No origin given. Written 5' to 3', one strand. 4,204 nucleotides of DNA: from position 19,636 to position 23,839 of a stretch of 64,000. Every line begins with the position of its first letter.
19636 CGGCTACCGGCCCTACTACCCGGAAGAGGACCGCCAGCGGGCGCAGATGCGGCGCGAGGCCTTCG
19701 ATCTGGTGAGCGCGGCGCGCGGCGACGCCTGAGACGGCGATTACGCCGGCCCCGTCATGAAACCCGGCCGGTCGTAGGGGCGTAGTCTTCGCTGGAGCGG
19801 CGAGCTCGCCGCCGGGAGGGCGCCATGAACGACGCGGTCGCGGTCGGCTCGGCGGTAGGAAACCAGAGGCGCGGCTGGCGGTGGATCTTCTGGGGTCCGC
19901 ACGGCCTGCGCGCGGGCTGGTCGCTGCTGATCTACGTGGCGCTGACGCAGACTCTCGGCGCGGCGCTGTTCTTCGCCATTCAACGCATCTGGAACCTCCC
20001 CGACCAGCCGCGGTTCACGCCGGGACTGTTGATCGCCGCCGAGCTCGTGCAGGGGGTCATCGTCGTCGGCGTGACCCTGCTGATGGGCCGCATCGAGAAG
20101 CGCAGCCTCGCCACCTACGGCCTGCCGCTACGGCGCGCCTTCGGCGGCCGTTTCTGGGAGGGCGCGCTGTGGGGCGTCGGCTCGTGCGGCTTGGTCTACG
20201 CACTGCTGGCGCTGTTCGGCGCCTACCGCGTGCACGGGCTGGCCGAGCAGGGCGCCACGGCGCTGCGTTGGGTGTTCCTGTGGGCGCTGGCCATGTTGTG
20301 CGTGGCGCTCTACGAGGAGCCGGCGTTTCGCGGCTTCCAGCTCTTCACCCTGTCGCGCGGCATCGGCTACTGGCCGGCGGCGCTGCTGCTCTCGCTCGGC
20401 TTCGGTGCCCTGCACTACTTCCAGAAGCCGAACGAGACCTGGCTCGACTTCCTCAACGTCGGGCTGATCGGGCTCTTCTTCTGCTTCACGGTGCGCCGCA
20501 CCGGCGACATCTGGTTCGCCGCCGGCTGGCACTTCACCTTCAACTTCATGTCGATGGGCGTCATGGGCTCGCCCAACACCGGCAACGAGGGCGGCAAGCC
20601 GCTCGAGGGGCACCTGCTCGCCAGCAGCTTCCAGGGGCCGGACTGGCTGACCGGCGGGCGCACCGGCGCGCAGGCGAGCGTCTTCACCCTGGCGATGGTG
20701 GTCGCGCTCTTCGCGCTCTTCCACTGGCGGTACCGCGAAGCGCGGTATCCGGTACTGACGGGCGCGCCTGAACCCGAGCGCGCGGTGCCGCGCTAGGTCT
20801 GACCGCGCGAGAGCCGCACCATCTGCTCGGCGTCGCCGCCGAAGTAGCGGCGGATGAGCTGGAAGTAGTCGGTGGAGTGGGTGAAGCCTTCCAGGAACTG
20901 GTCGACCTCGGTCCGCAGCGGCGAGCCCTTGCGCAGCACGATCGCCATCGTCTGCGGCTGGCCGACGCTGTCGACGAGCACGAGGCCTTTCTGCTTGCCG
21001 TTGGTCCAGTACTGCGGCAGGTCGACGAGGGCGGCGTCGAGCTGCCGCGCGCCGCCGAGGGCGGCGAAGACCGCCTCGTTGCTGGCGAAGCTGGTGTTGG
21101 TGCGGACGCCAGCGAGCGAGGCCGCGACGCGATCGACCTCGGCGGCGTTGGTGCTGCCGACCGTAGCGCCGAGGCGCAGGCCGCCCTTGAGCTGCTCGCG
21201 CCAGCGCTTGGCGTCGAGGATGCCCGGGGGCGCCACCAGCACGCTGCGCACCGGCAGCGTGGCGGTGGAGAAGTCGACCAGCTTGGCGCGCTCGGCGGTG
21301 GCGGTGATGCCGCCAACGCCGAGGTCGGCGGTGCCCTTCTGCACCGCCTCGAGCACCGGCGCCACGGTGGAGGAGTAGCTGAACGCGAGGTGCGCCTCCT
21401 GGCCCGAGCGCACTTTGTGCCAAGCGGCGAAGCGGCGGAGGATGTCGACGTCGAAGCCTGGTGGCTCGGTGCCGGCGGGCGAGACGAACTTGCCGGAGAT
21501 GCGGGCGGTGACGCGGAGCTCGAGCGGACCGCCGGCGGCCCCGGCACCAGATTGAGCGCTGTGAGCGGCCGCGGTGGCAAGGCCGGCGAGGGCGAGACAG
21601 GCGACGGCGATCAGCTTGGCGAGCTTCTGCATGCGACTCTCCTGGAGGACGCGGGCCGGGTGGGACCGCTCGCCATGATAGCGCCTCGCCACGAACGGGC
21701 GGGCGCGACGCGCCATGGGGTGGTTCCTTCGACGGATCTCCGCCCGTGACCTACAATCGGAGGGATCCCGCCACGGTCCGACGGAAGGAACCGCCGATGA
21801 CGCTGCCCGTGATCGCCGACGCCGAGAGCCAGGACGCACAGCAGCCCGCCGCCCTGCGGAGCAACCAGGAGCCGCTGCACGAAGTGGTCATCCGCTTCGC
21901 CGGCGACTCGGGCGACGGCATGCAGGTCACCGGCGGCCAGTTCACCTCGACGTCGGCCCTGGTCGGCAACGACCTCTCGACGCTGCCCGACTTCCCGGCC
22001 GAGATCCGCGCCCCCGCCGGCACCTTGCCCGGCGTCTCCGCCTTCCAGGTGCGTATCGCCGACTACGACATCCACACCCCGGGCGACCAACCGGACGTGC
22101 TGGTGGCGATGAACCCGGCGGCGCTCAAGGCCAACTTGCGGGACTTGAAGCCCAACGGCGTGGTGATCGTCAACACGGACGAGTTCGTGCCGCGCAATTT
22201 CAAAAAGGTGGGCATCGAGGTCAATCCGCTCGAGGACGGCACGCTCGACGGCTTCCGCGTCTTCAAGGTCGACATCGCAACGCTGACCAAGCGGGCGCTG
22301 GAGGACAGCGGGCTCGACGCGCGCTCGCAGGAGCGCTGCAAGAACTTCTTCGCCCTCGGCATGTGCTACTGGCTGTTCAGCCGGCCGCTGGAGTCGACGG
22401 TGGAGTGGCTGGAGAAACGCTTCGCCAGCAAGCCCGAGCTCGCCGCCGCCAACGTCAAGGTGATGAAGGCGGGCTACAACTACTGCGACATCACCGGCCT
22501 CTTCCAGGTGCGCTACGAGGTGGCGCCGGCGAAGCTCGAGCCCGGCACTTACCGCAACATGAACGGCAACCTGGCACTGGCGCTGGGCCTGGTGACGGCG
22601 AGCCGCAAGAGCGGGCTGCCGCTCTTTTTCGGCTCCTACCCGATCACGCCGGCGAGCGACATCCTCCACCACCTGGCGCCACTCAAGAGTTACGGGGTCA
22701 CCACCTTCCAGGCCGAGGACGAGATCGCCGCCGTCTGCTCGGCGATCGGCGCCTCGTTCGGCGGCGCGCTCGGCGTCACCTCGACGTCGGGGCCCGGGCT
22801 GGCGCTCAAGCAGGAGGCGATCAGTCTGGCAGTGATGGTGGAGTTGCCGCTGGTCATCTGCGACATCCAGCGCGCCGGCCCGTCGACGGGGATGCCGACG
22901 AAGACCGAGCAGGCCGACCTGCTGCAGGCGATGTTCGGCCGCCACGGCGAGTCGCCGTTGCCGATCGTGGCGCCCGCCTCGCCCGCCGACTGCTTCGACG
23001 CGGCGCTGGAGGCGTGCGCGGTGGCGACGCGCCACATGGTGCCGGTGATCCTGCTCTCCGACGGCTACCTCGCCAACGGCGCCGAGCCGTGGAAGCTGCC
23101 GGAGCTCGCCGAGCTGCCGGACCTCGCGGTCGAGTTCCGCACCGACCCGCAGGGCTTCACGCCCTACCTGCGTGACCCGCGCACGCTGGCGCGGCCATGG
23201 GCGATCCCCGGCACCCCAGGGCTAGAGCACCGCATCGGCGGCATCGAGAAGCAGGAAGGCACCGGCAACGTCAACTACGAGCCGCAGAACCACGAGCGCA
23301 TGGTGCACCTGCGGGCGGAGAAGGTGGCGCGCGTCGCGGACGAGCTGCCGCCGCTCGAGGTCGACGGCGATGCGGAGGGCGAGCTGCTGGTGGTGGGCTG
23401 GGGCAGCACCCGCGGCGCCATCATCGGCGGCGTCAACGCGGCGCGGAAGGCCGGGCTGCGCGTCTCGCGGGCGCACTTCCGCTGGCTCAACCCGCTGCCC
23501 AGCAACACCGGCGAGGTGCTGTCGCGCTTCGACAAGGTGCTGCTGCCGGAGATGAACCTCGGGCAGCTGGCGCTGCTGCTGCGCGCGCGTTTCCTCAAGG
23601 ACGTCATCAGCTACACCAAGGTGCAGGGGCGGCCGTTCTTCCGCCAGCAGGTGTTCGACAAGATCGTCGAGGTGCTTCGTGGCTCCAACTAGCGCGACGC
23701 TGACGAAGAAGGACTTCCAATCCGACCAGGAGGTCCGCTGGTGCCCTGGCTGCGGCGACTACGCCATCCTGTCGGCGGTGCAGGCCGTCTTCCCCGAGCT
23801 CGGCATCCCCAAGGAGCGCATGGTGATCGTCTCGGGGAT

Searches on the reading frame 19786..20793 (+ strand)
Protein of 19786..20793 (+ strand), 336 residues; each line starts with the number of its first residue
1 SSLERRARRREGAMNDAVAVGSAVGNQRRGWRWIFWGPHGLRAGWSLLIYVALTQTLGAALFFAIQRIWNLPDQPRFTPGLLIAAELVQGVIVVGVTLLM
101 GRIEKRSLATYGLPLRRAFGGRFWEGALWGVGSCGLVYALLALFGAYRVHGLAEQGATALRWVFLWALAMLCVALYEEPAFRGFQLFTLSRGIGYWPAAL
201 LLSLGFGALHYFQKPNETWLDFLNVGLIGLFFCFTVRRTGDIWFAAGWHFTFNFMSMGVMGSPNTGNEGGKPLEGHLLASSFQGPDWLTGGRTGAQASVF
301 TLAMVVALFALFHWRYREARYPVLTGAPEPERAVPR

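Call 26: search_protein_families(library=ncbifam, proteins=[window:19786-20793:+], max_evalue=0.001)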
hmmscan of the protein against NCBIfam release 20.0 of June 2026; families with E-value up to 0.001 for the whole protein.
window:19786-20793:+ (336 aa): 2 families
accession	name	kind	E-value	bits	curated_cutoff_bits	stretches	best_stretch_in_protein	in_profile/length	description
NF041647.1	ABC_perm_CPBP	equivalog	8.2e-12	44.7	435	1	58-258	433-632/636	ABC transporter permease subunit/CPBP intramembrane protease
NF033192.3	CPBP_JDVT_MrtJ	equivalog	0.00036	21.2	75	0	173-257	8-96/98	JDVT-CTERM system glutamic-type intramembrane protease MrtJ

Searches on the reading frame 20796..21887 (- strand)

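Call 26: search_protein_families(library=ncbifam, proteins=[window:20796-21887:-], max_evalue=0.001)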
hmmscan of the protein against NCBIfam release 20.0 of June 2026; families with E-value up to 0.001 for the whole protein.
window:20796-21887:- (364 aa): 3 families
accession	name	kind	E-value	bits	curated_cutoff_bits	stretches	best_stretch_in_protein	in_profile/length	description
NF007029.0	PRK09495.1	equivalog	3.1e-08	33.7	303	1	141-352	45-246/248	glutamine ABC transporter substrate-binding protein GlnH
TIGR01096.1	3A0103s03R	subfamily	6.6e-07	29.1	256.35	1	102-290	7-181/250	lysine/arginine/ornithine ABC transporter substrate-binding protein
NF008112.0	PRK10859.1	equivalog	8.1e-06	24.5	354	1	95-350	16-266/483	membrane-bound lytic murein transglycosylase MltF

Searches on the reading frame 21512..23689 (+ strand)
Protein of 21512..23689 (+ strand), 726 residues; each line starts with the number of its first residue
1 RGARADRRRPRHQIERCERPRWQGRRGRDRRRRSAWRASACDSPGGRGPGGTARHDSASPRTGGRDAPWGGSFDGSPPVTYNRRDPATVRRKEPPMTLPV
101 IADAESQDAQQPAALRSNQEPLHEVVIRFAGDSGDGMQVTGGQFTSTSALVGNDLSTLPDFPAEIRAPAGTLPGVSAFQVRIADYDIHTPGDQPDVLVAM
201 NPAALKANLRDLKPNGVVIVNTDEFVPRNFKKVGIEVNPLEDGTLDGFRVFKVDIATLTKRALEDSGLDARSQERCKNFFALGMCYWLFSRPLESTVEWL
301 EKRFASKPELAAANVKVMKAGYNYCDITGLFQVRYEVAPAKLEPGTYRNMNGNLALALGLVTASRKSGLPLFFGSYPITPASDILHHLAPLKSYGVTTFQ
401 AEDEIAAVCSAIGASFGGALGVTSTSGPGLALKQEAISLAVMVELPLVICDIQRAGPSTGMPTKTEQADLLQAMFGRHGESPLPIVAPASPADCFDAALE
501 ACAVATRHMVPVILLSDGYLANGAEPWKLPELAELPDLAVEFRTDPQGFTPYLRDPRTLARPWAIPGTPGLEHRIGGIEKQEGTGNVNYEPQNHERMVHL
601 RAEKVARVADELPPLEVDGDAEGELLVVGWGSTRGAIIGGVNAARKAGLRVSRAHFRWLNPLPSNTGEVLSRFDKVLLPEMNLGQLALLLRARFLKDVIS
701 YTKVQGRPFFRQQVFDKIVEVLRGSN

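Call 26: search_protein_families(library=ncbifam, proteins=[window:21512-23689:+], max_evalue=0.001)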
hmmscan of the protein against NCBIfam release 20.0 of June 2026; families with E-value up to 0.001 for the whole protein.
window:21512-23689:+ (726 aa): 15 families
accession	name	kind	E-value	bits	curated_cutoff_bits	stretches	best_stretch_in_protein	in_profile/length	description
TIGR03710.1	OAFO_sf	subfamily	2.7e-196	653.5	482.75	1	124-718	1-561/561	2-oxoacid:acceptor oxidoreductase subunit alpha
NF006412.0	PRK08659.1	equivalog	2.6e-72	244.1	411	1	350-721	8-376/378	2-oxoacid:acceptor oxidoreductase subunit alpha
NF041170.1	Oxoac_fdxalpha_Archa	equivalog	1e-70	238.8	800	1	247-724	139-625/636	2-oxoacid:ferredoxin oxidoreductase subunit alpha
NF007206.0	PRK09627.1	equivalog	3e-57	194.3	579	1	371-720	22-374/375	2-oxoglutarate synthase subunit alpha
NF005507.0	PRK07119.1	subfamily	1.9e-43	148.6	399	1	350-722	7-349/352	3-methyl-2-oxobutanoate dehydrogenase subunit VorB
NF006232.0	PRK08366.1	equivalog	9.4e-14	50.8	646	1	374-456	29-114/394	2-ketoisovalerate ferredoxin oxidoreductase subunit alpha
NF040682.1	PorA_Arch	equivalog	2.6e-10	39.8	550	1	370-469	21-122/387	pyruvate synthase subunit PorA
NF007201.0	PRK09622.1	equivalog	3.3e-09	36.2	590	1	374-521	32-178/405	2-oxoacid:ferredoxin oxidoreductase subunit alpha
NF045764.1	PhenlGlyoxDHPadG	equivalog_domain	4.4e-09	35.3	700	1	351-665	6-310/398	NADH-dependent phenylglyoxylate dehydrogenase subunit alpha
TIGR02175.1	PorC_KorC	subfamily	6.3e-06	26.1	81.1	1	127-324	4-174/177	2-oxoacid:acceptor oxidoreductase, gamma subunit, pyruvate/2-ketoisovalerate family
NF006233.0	PRK08367.1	equivalog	1.2e-05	24.4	625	1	372-545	24-197/394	pyruvate ferredoxin oxidoreductase subunit alpha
TIGR03336.1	IOR_alpha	equivalog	0.00032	19.2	650.9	1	350-517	5-162/595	indolepyruvate ferredoxin oxidoreductase subunit alpha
NF010632.0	PRK14029.1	equivalog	0.00071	19.2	335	0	126-224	3-99/185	pyruvate/ketoisovalerate ferredoxin oxidoreductase subunit gamma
NF006323.0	PRK08537.1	equivalog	0.00073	18.9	235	0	174-229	47-103/181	2-oxoacid:ferredoxin oxidoreductase subunit gamma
TIGR03334.1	IOR_beta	equivalog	0.00094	19.2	205.8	0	180-233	50-104/189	indolepyruvate ferredoxin oxidoreductase subunit beta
